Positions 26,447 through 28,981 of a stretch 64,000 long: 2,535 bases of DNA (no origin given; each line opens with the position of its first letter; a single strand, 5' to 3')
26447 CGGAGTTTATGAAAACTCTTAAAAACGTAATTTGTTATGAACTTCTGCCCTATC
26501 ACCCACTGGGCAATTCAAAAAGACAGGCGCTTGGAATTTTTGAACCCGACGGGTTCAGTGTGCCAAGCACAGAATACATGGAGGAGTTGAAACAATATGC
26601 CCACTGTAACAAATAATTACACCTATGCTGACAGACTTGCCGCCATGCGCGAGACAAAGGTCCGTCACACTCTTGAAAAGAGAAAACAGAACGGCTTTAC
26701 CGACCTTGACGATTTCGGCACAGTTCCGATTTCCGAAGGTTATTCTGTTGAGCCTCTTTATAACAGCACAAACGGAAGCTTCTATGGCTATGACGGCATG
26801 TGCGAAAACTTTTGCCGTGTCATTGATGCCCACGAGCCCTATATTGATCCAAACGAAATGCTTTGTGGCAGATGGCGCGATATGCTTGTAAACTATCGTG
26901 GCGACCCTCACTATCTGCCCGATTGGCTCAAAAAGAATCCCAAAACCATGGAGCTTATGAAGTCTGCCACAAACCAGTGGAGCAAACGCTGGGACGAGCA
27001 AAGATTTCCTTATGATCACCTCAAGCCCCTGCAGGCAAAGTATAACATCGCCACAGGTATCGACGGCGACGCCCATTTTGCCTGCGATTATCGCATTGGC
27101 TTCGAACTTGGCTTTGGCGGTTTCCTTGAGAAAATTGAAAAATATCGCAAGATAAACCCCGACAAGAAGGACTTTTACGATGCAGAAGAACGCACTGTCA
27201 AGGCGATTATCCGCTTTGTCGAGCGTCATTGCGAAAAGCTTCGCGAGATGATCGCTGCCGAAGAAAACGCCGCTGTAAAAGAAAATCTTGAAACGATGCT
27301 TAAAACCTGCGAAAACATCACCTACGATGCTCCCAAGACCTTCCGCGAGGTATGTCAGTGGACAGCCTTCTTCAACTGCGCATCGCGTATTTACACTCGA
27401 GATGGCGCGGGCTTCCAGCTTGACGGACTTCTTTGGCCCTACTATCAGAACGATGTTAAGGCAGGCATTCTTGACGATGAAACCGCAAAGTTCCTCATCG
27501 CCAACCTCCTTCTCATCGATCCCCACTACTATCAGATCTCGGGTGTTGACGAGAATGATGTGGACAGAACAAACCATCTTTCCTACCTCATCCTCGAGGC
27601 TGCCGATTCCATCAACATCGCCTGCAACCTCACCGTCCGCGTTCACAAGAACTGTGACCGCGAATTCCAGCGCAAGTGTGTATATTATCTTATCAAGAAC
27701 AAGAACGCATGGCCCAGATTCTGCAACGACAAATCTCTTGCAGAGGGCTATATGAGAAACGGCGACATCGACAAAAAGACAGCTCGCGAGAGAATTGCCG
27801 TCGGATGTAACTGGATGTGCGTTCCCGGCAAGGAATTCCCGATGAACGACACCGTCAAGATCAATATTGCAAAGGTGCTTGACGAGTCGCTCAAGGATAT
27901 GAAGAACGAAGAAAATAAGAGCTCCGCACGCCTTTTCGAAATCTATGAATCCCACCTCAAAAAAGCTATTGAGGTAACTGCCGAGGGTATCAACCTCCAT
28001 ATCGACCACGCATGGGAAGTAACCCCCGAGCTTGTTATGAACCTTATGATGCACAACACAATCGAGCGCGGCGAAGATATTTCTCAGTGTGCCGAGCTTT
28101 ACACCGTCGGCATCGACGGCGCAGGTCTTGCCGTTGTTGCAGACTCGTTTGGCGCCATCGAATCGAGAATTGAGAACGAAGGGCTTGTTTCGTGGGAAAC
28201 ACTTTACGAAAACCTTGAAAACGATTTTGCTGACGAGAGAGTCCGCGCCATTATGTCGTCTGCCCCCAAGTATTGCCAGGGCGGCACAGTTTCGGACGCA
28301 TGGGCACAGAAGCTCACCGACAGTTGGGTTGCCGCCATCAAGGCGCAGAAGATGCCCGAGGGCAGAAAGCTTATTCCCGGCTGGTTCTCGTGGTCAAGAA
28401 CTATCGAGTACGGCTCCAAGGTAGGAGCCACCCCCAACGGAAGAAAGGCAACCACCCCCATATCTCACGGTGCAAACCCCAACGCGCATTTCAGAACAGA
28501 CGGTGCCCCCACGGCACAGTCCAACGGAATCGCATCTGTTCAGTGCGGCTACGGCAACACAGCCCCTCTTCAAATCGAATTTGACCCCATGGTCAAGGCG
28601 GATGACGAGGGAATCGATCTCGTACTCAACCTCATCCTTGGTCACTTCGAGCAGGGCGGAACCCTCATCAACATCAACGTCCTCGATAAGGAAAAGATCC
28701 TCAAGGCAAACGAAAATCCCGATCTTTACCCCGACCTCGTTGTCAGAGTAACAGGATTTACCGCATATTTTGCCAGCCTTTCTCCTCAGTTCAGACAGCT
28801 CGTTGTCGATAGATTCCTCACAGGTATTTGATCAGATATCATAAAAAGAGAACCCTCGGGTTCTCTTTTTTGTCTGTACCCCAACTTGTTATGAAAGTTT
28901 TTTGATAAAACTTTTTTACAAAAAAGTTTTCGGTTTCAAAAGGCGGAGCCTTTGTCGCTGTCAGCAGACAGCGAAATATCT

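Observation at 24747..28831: Oxidoreductase-activase-glycyl radical enzyme operon whose GRE has a non-canonical thiyl loop (G-C-N-W, neither G-C-V-E nor C-C)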

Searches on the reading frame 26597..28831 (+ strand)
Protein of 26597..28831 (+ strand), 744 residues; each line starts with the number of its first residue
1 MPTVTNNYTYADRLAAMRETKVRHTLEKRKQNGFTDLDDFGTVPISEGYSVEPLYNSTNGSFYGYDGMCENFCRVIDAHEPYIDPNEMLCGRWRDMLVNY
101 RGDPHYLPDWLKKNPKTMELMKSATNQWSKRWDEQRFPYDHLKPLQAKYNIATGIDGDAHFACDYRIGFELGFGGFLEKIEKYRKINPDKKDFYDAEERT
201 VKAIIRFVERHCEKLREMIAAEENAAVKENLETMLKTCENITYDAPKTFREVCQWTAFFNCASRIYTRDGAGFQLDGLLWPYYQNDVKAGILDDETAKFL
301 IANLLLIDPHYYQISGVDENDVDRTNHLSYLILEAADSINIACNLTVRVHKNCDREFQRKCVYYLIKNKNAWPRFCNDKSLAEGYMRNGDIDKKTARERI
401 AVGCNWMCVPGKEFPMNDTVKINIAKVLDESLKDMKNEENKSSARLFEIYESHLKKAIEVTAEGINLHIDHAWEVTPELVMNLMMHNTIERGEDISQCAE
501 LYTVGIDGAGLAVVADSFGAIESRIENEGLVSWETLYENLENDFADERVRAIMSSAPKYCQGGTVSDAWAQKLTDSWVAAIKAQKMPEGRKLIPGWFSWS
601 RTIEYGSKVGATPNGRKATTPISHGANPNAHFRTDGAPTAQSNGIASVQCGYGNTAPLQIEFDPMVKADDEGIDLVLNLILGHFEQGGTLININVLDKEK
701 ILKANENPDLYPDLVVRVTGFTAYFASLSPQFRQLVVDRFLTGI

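Call 3: search_protein_families(library=pfam, proteins=[window:26597-28831:+])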
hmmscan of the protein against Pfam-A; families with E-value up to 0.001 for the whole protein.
window:26597-28831:+ (744 aa): 2 families
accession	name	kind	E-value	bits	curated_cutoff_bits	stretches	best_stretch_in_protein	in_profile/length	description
PF02901.20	PFL-like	-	1.1e-90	305.6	24.3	1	53-606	31-647/647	Pyruvate formate lyase-like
PF01228.26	Gly_radical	-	3.1e-13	50.6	22.2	1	624-725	3-105/106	Glycine radical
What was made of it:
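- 26597..28831 (+): Glycyl radical enzyme (744 aa) of the C-x-W clade. Pfam PFL-like 1e-90 and Gly_radical (call 3).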

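Call 4: search_protein_families(library=ncbifam, proteins=[window:26597-28831:+])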
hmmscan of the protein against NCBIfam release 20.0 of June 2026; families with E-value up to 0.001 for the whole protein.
window:26597-28831:+ (744 aa): 12 families
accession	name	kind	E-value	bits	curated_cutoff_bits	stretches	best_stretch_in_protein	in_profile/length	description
TIGR01774.1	PFL2-3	subfamily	3.2e-78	263.8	678.2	1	152-739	149-781/786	formate C-acetyltransferase/glycerol dehydratase family glycyl radical enzyme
NF007437.0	PRK09983.1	equivalog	2.2e-58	198.1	1109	1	153-739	149-760/765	formate C-acetyltransferase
NF043068.1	glycl_HYPD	equivalog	7.2e-57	193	1100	2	314-739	340-779/784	trans-4-hydroxy-L-proline dehydratase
NF048009.1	SfplDhtHpfGKleb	equivalog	1.1e-55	189.1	1000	2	313-739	367-819/824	(2S)-3-sulfopropanediol dehydratase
NF048011.1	SfplDhtHpsGDes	equivalog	2.7e-55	188.1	1000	1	164-739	189-816/821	(2S)-3-sulfopropanediol dehydratase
TIGR04394.1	choline_CutC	equivalog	2.9e-40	138.6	1050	1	187-739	194-783/789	choline trimethylamine-lyase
NF033718.1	indole_decarb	equivalog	4.5e-27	94.6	1100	2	554-737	678-861/868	indoleacetate decarboxylase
NF033715.1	glycyl_HPDL_Lrg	equivalog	4e-26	91.1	1150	2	552-739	709-896/901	4-hydroxyphenylacetate decarboxylase large subunit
TIGR01255.1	pyr_form_ly_1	equivalog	7.5e-22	77.6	994.2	1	509-741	512-740/744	formate C-acetyltransferase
NF038360.1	rad_fix_GrcA3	exception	3.7e-13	49.4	158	1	670-739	3-72/78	autonomous glycyl radical cofactor GrcA3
TIGR04365.1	spare_glycyl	equivalog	6.6e-10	39.3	170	1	686-742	67-123/126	autonomous glycyl radical cofactor GrcA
NF008341.1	PRK11127.1-1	equivalog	4.3e-09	36.2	145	1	688-739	23-74/80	autonomous glycyl radical cofactor GrcA2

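Call 5: search_solved_structures(query=window:26597-28831:+, show_alignments=3, max_evalue=0.001)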
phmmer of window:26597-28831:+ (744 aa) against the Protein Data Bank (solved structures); distinct sequences matched with E-value up to 0.001: 36.
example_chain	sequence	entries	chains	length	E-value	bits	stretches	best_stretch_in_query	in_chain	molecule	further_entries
1r8w_A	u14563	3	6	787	4.2e-53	183.9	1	156-737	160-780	glycerol dehydratase | B12-independent glycerol dehydratase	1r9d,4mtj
2f3o_A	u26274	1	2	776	1.7e-46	162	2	314-740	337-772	pyruvate formate-lyase 2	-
6xs4_A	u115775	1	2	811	8.3e-42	146.5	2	320-737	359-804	Formate C-acetyltransferase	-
6vxc_A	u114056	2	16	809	1.4e-41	145.7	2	314-739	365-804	Trans-4-hydroxy-L-proline dehydratase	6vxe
5i2a_A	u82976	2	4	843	3.8e-41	144.3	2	547-739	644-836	Diol-dehydratase | Diol dehydratase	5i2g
8id7_A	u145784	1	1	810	5e-41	143.9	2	317-737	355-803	Probable dehydratase YbiW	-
8yjn_A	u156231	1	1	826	5.5e-41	143.8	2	317-737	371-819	Probable dehydratase YbiW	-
8yjo_A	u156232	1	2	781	7.1e-41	143.5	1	314-739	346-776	Probable dehydratase PflD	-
7vua_A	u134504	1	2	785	1.5e-38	135.8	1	200-741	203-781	HplG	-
8id0_A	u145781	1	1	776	1.8e-37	132.2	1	157-739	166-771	formate C-acetyltransferase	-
9f3w_A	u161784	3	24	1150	3.5e-35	124.6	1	189-739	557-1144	Choline trimethylamine-lyase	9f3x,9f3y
8id1_A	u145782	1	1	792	7.2e-35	123.6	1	192-738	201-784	Formate C-acetyltransferase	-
5ymr_B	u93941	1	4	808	1.3e-34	122.7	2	507-737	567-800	Formate acetyltransferase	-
9rco_A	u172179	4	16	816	3.5e-34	121.3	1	314-739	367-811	Glycyl radical protein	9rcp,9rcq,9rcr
6lon_B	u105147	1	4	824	2.2e-33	118.7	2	316-739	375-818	PFL2/glycerol dehydratase family glycyl radical enzyme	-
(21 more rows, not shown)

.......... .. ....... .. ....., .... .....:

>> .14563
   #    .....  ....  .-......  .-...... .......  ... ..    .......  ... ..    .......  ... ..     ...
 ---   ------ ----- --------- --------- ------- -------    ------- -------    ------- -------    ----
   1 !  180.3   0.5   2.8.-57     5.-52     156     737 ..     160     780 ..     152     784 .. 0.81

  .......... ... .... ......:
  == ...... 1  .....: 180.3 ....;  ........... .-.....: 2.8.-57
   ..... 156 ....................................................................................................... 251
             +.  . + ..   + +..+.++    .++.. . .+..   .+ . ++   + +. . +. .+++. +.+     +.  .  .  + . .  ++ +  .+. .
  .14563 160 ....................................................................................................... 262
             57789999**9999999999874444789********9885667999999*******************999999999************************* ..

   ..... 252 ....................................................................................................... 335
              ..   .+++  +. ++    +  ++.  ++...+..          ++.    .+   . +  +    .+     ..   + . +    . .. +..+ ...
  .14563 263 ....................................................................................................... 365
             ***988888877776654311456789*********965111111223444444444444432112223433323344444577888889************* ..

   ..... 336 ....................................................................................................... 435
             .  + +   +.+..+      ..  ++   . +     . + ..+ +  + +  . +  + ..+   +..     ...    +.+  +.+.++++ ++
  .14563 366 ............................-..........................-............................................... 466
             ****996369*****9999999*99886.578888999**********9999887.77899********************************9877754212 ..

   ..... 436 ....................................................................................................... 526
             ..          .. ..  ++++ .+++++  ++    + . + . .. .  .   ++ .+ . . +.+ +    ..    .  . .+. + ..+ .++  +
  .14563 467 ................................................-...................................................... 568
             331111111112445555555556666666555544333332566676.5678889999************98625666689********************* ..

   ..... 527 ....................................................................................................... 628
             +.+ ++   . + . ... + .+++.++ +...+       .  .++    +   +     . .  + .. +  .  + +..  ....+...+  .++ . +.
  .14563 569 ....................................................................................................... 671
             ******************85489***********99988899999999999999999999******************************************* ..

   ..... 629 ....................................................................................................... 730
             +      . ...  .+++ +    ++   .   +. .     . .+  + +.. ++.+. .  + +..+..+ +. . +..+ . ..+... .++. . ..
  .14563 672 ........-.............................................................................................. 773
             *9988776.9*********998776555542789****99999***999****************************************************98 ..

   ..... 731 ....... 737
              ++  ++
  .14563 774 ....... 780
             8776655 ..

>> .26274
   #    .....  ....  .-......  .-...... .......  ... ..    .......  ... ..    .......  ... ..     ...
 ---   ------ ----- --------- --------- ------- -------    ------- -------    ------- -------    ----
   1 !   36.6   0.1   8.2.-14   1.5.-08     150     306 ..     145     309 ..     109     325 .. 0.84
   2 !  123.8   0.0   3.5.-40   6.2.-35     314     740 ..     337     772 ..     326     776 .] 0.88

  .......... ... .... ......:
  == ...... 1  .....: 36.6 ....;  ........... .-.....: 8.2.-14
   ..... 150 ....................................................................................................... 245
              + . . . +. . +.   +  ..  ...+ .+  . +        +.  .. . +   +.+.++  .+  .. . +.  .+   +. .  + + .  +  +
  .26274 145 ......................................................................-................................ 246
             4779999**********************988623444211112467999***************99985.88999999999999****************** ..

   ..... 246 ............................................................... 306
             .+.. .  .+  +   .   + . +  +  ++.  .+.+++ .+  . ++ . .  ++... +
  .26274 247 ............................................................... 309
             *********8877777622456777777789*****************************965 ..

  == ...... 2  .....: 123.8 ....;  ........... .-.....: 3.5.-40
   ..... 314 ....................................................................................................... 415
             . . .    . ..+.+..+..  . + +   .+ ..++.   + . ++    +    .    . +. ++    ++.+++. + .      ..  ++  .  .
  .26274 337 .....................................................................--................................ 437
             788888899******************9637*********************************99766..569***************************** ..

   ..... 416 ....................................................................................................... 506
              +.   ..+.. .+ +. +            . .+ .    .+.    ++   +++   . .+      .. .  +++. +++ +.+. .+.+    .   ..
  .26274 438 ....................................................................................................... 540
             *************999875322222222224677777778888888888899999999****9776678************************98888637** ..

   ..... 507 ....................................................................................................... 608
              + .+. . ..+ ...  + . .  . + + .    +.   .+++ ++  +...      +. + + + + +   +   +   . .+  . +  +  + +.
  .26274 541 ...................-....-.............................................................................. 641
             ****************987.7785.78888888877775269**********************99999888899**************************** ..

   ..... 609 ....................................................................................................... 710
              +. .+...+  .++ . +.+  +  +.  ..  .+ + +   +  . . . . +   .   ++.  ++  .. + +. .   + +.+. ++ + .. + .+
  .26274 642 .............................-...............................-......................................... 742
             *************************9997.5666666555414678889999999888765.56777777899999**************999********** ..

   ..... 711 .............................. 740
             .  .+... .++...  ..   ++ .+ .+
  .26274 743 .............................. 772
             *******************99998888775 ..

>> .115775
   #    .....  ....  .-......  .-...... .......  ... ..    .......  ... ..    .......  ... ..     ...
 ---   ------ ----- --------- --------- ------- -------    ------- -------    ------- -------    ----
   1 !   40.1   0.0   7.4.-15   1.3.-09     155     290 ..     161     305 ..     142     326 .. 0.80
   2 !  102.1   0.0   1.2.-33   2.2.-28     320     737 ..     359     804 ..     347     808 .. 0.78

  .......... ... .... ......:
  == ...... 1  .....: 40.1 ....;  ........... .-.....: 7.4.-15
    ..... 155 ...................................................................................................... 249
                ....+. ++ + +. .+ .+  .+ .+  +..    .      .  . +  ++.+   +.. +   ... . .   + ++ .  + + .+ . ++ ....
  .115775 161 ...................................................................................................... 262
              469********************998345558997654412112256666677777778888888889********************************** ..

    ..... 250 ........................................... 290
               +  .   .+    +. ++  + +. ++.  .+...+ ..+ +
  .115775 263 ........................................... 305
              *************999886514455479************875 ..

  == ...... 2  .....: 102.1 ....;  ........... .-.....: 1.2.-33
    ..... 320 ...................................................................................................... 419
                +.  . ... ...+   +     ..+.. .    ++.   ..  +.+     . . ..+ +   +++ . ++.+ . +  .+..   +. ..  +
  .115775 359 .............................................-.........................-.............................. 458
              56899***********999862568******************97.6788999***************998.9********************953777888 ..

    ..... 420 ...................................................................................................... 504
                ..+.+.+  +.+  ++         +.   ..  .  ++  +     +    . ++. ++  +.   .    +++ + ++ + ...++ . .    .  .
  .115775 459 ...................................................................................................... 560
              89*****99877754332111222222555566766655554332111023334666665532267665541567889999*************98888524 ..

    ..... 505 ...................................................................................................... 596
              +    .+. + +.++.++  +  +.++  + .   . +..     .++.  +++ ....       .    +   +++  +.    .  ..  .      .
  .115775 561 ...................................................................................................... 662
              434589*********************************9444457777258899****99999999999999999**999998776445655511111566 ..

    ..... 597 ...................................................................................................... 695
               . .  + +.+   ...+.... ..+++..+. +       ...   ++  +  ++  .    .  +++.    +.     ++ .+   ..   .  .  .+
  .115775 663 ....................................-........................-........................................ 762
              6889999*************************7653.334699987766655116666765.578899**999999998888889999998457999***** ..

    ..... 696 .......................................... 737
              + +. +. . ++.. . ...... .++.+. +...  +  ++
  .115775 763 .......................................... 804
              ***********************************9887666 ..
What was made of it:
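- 27074..27076 (+): His160 codon. It aligns with glycerol dehydratase His164 and HypD His160, the strand beta1 site used for acid/base or substrate contact. phmmer alignment (call 5).
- On GRE decarboxylases and X-succinate synthases: phmmer E-values are 5e-13 (HPAD), 8e-9 (BSS) and 4e-18 (MASS) (call 5).
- Closest known: Pyruvate formate-lyase. Different: The genomic context is different (calls 4, 5).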

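Call 6: find_homologous_proteins(query=window:26597-28831:+)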
Query window:26597-28831:+ (744 aa): 1810 proteins with E <= 0.001 among 8000 candidates; the best 120 are listed.
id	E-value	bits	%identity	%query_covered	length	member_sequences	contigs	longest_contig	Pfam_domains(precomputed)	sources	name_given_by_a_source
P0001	0.0e+0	1743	99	100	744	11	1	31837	PF02901.21,PF01228.27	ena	-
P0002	0.0e+0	1544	88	99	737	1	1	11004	PF02901.21,PF01228.27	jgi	-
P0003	0.0e+0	1541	88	99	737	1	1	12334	PF02901.21,PF01228.27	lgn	-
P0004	0.0e+0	1538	87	99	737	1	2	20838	PF02901.21,PF01228.27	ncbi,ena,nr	ncbi:MAG: formate acetyltransferase [Clostridia bacterium]|nr:formate acetyltransferase [Clostridia 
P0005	0.0e+0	1500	85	99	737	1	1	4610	PF02901.21,PF01228.27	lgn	-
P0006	0.0e+0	1486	83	99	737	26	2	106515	PF02901.21,PF01228.27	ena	-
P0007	0.0e+0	1481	83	99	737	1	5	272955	PF02901.21,PF01228.27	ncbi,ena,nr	ncbi:MAG: formate acetyltransferase [Tyzzerella sp.]|nr:formate acetyltransferase [Tyzzerella sp.]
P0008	0.0e+0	1478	82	99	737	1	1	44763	PF02901.21,PF01228.27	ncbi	-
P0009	0.0e+0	1477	82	99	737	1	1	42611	PF02901.21,PF01228.27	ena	-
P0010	0.0e+0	1476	83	99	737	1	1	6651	PF02901.21,PF01228.27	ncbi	-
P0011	0.0e+0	1472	82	99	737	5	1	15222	PF02901.21,PF01228.27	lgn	-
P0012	0.0e+0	1469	83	99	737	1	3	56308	PF02901.21,PF01228.27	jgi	-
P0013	0.0e+0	1467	83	98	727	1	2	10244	PF02901.21,PF01228.27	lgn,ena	-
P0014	0.0e+0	1467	82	99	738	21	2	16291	PF02901.21,PF01228.27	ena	-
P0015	0.0e+0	1466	82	99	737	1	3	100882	PF02901.21,PF01228.27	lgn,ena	-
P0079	0.0e+0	1434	81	99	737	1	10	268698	PF02901.21,PF01228.27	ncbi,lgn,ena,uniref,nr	ncbi:pyruvate formate lyase family protein [Qingrenia yutianensis]|uniref:Formate acetyltransferase 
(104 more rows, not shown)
